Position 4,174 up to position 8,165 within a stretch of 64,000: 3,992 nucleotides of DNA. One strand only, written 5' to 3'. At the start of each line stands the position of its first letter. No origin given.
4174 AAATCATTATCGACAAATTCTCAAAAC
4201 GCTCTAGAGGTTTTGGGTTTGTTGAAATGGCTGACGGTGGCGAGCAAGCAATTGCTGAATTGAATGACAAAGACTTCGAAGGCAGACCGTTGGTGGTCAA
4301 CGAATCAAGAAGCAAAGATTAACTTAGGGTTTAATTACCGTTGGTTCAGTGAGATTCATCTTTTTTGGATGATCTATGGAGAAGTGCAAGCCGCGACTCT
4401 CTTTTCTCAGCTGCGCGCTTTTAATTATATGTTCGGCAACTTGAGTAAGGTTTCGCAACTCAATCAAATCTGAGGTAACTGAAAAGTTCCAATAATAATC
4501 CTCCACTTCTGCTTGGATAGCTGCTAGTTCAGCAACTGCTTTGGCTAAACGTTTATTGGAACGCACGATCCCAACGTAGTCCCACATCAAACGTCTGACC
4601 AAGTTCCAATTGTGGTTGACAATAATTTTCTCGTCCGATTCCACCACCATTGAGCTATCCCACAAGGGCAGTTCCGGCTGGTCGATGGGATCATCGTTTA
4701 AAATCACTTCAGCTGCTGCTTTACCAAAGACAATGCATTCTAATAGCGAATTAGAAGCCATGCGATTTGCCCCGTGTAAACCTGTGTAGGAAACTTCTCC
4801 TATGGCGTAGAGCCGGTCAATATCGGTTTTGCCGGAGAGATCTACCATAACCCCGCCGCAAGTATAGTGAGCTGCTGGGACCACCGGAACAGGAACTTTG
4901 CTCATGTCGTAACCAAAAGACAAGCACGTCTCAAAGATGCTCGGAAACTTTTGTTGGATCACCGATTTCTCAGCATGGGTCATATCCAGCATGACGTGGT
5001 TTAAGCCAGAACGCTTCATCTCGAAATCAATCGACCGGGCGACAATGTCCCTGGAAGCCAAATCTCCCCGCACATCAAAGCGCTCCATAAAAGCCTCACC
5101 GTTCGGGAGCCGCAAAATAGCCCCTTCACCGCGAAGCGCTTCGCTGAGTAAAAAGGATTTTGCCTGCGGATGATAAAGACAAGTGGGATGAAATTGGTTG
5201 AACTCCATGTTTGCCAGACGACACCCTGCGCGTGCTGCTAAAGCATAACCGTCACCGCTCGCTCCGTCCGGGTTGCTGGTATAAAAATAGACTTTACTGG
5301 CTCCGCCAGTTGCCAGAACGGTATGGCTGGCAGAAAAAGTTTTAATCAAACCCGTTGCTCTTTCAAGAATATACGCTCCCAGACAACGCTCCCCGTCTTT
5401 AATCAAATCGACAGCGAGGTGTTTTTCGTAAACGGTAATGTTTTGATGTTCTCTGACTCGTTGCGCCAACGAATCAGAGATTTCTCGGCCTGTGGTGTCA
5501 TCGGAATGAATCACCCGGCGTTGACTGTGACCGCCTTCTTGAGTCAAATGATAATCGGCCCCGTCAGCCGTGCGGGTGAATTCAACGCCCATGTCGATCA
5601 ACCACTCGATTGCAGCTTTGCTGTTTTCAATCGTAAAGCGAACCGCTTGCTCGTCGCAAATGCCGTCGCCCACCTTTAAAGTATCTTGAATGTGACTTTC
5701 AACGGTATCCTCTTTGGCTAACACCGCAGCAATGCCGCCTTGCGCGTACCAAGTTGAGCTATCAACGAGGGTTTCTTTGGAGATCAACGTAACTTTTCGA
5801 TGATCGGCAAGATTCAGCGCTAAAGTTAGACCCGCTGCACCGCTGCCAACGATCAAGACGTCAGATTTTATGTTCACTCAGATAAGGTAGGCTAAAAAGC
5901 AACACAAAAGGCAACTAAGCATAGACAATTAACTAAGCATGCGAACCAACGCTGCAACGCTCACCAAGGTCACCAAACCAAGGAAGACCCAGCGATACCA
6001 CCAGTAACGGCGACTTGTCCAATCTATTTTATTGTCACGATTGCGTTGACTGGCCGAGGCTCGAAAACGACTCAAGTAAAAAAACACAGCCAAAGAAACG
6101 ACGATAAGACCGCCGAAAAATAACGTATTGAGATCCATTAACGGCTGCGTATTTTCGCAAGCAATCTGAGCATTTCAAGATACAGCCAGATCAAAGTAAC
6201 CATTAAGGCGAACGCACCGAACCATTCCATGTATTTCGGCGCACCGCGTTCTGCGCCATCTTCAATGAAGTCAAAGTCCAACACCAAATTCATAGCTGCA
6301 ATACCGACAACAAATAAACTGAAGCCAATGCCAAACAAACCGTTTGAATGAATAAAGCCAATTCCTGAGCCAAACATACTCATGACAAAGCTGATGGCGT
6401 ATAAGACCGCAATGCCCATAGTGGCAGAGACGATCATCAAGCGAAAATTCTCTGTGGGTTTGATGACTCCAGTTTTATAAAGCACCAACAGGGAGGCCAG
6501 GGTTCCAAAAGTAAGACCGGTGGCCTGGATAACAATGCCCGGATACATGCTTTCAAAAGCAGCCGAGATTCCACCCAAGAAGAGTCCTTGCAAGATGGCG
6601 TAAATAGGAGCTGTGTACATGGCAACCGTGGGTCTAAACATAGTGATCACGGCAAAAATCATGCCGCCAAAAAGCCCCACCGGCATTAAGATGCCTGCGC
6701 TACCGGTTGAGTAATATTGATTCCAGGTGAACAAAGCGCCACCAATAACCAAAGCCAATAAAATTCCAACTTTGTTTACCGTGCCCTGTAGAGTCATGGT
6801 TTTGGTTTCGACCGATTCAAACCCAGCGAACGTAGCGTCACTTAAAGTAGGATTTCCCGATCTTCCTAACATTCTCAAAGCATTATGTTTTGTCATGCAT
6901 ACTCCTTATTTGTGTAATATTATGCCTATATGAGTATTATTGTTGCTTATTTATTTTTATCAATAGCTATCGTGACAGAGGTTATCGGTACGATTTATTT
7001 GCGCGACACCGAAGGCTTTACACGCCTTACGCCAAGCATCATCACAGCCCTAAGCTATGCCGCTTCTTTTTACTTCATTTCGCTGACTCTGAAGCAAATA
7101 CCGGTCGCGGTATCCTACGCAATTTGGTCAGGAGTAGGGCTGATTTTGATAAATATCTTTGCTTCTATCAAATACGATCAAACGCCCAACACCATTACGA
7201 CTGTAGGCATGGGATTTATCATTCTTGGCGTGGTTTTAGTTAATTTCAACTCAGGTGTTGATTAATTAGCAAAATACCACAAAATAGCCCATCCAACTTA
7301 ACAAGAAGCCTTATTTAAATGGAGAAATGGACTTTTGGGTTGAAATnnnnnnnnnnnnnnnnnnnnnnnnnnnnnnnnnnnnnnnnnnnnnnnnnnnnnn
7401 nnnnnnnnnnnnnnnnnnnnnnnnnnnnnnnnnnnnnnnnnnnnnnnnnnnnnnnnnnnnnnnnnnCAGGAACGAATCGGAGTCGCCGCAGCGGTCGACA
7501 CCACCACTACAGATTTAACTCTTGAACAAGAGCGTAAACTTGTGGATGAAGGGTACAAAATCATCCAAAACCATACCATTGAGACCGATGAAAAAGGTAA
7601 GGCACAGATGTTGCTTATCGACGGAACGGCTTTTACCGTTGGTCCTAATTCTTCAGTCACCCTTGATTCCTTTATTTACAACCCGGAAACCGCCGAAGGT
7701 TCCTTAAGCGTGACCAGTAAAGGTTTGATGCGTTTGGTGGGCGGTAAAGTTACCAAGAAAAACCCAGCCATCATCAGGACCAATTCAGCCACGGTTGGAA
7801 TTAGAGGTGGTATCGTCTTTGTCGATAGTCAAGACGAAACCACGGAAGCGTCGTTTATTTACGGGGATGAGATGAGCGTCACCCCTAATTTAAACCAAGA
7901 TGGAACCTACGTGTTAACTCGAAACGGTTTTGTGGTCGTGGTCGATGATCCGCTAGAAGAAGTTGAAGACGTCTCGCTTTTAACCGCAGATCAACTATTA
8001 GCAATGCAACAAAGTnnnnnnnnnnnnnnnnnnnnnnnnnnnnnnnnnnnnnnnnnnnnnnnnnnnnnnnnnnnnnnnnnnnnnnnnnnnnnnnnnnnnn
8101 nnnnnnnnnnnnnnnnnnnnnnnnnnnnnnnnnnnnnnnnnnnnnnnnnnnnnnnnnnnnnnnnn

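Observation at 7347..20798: Tandem pair of ~2,200-aa secreted paralogues with a FecR-like / polyanionic / cadherin / unknown / TbpB-like architecture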

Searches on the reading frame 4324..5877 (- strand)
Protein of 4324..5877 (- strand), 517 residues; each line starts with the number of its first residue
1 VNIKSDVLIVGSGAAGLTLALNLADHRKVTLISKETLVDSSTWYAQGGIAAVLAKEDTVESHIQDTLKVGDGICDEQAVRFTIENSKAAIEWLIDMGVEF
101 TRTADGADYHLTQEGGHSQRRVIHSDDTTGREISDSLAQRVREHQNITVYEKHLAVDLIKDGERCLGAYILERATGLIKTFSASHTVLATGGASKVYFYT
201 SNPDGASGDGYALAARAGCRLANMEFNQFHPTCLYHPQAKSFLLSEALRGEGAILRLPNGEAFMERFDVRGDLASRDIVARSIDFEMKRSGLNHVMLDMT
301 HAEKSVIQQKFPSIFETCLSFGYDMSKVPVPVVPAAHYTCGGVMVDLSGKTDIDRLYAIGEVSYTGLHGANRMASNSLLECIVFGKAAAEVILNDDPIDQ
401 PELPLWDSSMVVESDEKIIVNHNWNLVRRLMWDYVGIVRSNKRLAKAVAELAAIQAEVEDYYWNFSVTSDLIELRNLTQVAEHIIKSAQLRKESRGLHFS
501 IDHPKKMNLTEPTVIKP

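Call 7: search_protein_families(library=pfam, proteins=[window:4324-5877:-], max_evalue=0.001)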
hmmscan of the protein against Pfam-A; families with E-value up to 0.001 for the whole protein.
window:4324-5877:- (517 aa): 6 families
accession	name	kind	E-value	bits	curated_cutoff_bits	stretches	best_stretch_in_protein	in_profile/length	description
PF00890.30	FAD_binding_2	-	3.2e-96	323.5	20.4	1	6-378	1-414/414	FAD binding domain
PF02910.25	Succ_DH_flav_C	-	1.2e-14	54.8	20.8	1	428-506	5-89/130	Fumarate reductase flavoprotein C-term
PF03486.20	HI0933_like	-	2.2e-10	40.9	50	1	6-362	2-219/244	HI0933-like protein Rossmann domain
PF07992.20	Pyr_redox_2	-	1.8e-08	34.6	26.1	1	6-195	2-112/291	Pyridine nucleotide-disulphide oxidoreductase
PF01266.30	DAO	-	1.7e-07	31.5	27.9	1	6-100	1-82/353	FAD dependent oxidoreductase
PF01494.25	FAD_binding_3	-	0.00061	19.5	22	0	5-196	2-163/349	FAD binding domain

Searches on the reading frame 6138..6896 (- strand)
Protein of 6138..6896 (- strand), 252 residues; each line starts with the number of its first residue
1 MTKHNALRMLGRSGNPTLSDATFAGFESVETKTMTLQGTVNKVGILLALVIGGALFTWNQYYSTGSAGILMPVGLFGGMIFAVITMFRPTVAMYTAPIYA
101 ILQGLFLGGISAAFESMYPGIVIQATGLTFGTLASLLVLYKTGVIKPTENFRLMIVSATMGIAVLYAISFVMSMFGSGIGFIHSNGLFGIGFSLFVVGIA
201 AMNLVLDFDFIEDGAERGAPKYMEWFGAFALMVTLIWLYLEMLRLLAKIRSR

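Call 7: search_protein_families(library=pfam, proteins=[window:6138-6896:-], max_evalue=0.001)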
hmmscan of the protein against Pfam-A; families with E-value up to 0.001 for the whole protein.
window:6138-6896:- (252 aa): 1 family
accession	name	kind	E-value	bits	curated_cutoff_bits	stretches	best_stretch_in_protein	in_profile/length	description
PF12811.12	BaxI_1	-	8.6e-74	248.5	26.2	1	15-250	1-232/233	Bax inhibitor 1 like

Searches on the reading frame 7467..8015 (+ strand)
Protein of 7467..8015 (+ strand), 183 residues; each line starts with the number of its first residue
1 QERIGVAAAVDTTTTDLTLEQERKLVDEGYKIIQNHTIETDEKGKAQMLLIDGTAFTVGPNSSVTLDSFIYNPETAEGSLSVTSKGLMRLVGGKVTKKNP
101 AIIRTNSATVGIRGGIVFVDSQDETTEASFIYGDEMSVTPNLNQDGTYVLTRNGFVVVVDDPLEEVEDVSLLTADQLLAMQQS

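Call 45: search_solved_structures(query=window:7467-8015:+, max_evalue=10, show_alignments=2)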
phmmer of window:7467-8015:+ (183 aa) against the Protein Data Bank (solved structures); distinct sequences matched with E-value up to 10: 16.
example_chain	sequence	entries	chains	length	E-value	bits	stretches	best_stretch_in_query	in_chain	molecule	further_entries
6tjh_A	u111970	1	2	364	4.7e-11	46.1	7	89-159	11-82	Cake9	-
6tji_A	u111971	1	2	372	5.9e-11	45.7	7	89-159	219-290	Cake10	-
6tjg_A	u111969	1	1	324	2.4e-10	43.7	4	89-159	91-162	Cake8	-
6tjf_A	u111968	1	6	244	4.7e-08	36.3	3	89-159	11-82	Cake6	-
6tje_A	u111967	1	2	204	3.9e-06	30.1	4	89-159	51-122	Cake5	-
6tjd_A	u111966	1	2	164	2.9e-05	27.2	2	89-159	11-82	Cake4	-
6tjc_A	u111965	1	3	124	0.00048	23.3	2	89-159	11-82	Cake3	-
3hxj_A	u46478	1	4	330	0.0019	21.3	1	89-155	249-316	Pyrrolo-quinoline quinone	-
7awy_A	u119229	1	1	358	0.0026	20.9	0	89-160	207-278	Scone-R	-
8prj_A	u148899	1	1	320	0.012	18.7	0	92-155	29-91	v31Bagel8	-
5ix9_A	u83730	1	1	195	0.021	17.9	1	4-110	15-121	Antifreeze protein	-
6tjb_A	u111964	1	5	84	0.1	15.7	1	89-157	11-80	Cake2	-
1s7m_A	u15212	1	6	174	0.15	15.2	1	84-137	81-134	Hia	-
8prs_A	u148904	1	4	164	0.22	14.6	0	90-156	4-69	nvBagel4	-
8pra_A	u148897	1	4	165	0.39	13.8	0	92-156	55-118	Cell surface protein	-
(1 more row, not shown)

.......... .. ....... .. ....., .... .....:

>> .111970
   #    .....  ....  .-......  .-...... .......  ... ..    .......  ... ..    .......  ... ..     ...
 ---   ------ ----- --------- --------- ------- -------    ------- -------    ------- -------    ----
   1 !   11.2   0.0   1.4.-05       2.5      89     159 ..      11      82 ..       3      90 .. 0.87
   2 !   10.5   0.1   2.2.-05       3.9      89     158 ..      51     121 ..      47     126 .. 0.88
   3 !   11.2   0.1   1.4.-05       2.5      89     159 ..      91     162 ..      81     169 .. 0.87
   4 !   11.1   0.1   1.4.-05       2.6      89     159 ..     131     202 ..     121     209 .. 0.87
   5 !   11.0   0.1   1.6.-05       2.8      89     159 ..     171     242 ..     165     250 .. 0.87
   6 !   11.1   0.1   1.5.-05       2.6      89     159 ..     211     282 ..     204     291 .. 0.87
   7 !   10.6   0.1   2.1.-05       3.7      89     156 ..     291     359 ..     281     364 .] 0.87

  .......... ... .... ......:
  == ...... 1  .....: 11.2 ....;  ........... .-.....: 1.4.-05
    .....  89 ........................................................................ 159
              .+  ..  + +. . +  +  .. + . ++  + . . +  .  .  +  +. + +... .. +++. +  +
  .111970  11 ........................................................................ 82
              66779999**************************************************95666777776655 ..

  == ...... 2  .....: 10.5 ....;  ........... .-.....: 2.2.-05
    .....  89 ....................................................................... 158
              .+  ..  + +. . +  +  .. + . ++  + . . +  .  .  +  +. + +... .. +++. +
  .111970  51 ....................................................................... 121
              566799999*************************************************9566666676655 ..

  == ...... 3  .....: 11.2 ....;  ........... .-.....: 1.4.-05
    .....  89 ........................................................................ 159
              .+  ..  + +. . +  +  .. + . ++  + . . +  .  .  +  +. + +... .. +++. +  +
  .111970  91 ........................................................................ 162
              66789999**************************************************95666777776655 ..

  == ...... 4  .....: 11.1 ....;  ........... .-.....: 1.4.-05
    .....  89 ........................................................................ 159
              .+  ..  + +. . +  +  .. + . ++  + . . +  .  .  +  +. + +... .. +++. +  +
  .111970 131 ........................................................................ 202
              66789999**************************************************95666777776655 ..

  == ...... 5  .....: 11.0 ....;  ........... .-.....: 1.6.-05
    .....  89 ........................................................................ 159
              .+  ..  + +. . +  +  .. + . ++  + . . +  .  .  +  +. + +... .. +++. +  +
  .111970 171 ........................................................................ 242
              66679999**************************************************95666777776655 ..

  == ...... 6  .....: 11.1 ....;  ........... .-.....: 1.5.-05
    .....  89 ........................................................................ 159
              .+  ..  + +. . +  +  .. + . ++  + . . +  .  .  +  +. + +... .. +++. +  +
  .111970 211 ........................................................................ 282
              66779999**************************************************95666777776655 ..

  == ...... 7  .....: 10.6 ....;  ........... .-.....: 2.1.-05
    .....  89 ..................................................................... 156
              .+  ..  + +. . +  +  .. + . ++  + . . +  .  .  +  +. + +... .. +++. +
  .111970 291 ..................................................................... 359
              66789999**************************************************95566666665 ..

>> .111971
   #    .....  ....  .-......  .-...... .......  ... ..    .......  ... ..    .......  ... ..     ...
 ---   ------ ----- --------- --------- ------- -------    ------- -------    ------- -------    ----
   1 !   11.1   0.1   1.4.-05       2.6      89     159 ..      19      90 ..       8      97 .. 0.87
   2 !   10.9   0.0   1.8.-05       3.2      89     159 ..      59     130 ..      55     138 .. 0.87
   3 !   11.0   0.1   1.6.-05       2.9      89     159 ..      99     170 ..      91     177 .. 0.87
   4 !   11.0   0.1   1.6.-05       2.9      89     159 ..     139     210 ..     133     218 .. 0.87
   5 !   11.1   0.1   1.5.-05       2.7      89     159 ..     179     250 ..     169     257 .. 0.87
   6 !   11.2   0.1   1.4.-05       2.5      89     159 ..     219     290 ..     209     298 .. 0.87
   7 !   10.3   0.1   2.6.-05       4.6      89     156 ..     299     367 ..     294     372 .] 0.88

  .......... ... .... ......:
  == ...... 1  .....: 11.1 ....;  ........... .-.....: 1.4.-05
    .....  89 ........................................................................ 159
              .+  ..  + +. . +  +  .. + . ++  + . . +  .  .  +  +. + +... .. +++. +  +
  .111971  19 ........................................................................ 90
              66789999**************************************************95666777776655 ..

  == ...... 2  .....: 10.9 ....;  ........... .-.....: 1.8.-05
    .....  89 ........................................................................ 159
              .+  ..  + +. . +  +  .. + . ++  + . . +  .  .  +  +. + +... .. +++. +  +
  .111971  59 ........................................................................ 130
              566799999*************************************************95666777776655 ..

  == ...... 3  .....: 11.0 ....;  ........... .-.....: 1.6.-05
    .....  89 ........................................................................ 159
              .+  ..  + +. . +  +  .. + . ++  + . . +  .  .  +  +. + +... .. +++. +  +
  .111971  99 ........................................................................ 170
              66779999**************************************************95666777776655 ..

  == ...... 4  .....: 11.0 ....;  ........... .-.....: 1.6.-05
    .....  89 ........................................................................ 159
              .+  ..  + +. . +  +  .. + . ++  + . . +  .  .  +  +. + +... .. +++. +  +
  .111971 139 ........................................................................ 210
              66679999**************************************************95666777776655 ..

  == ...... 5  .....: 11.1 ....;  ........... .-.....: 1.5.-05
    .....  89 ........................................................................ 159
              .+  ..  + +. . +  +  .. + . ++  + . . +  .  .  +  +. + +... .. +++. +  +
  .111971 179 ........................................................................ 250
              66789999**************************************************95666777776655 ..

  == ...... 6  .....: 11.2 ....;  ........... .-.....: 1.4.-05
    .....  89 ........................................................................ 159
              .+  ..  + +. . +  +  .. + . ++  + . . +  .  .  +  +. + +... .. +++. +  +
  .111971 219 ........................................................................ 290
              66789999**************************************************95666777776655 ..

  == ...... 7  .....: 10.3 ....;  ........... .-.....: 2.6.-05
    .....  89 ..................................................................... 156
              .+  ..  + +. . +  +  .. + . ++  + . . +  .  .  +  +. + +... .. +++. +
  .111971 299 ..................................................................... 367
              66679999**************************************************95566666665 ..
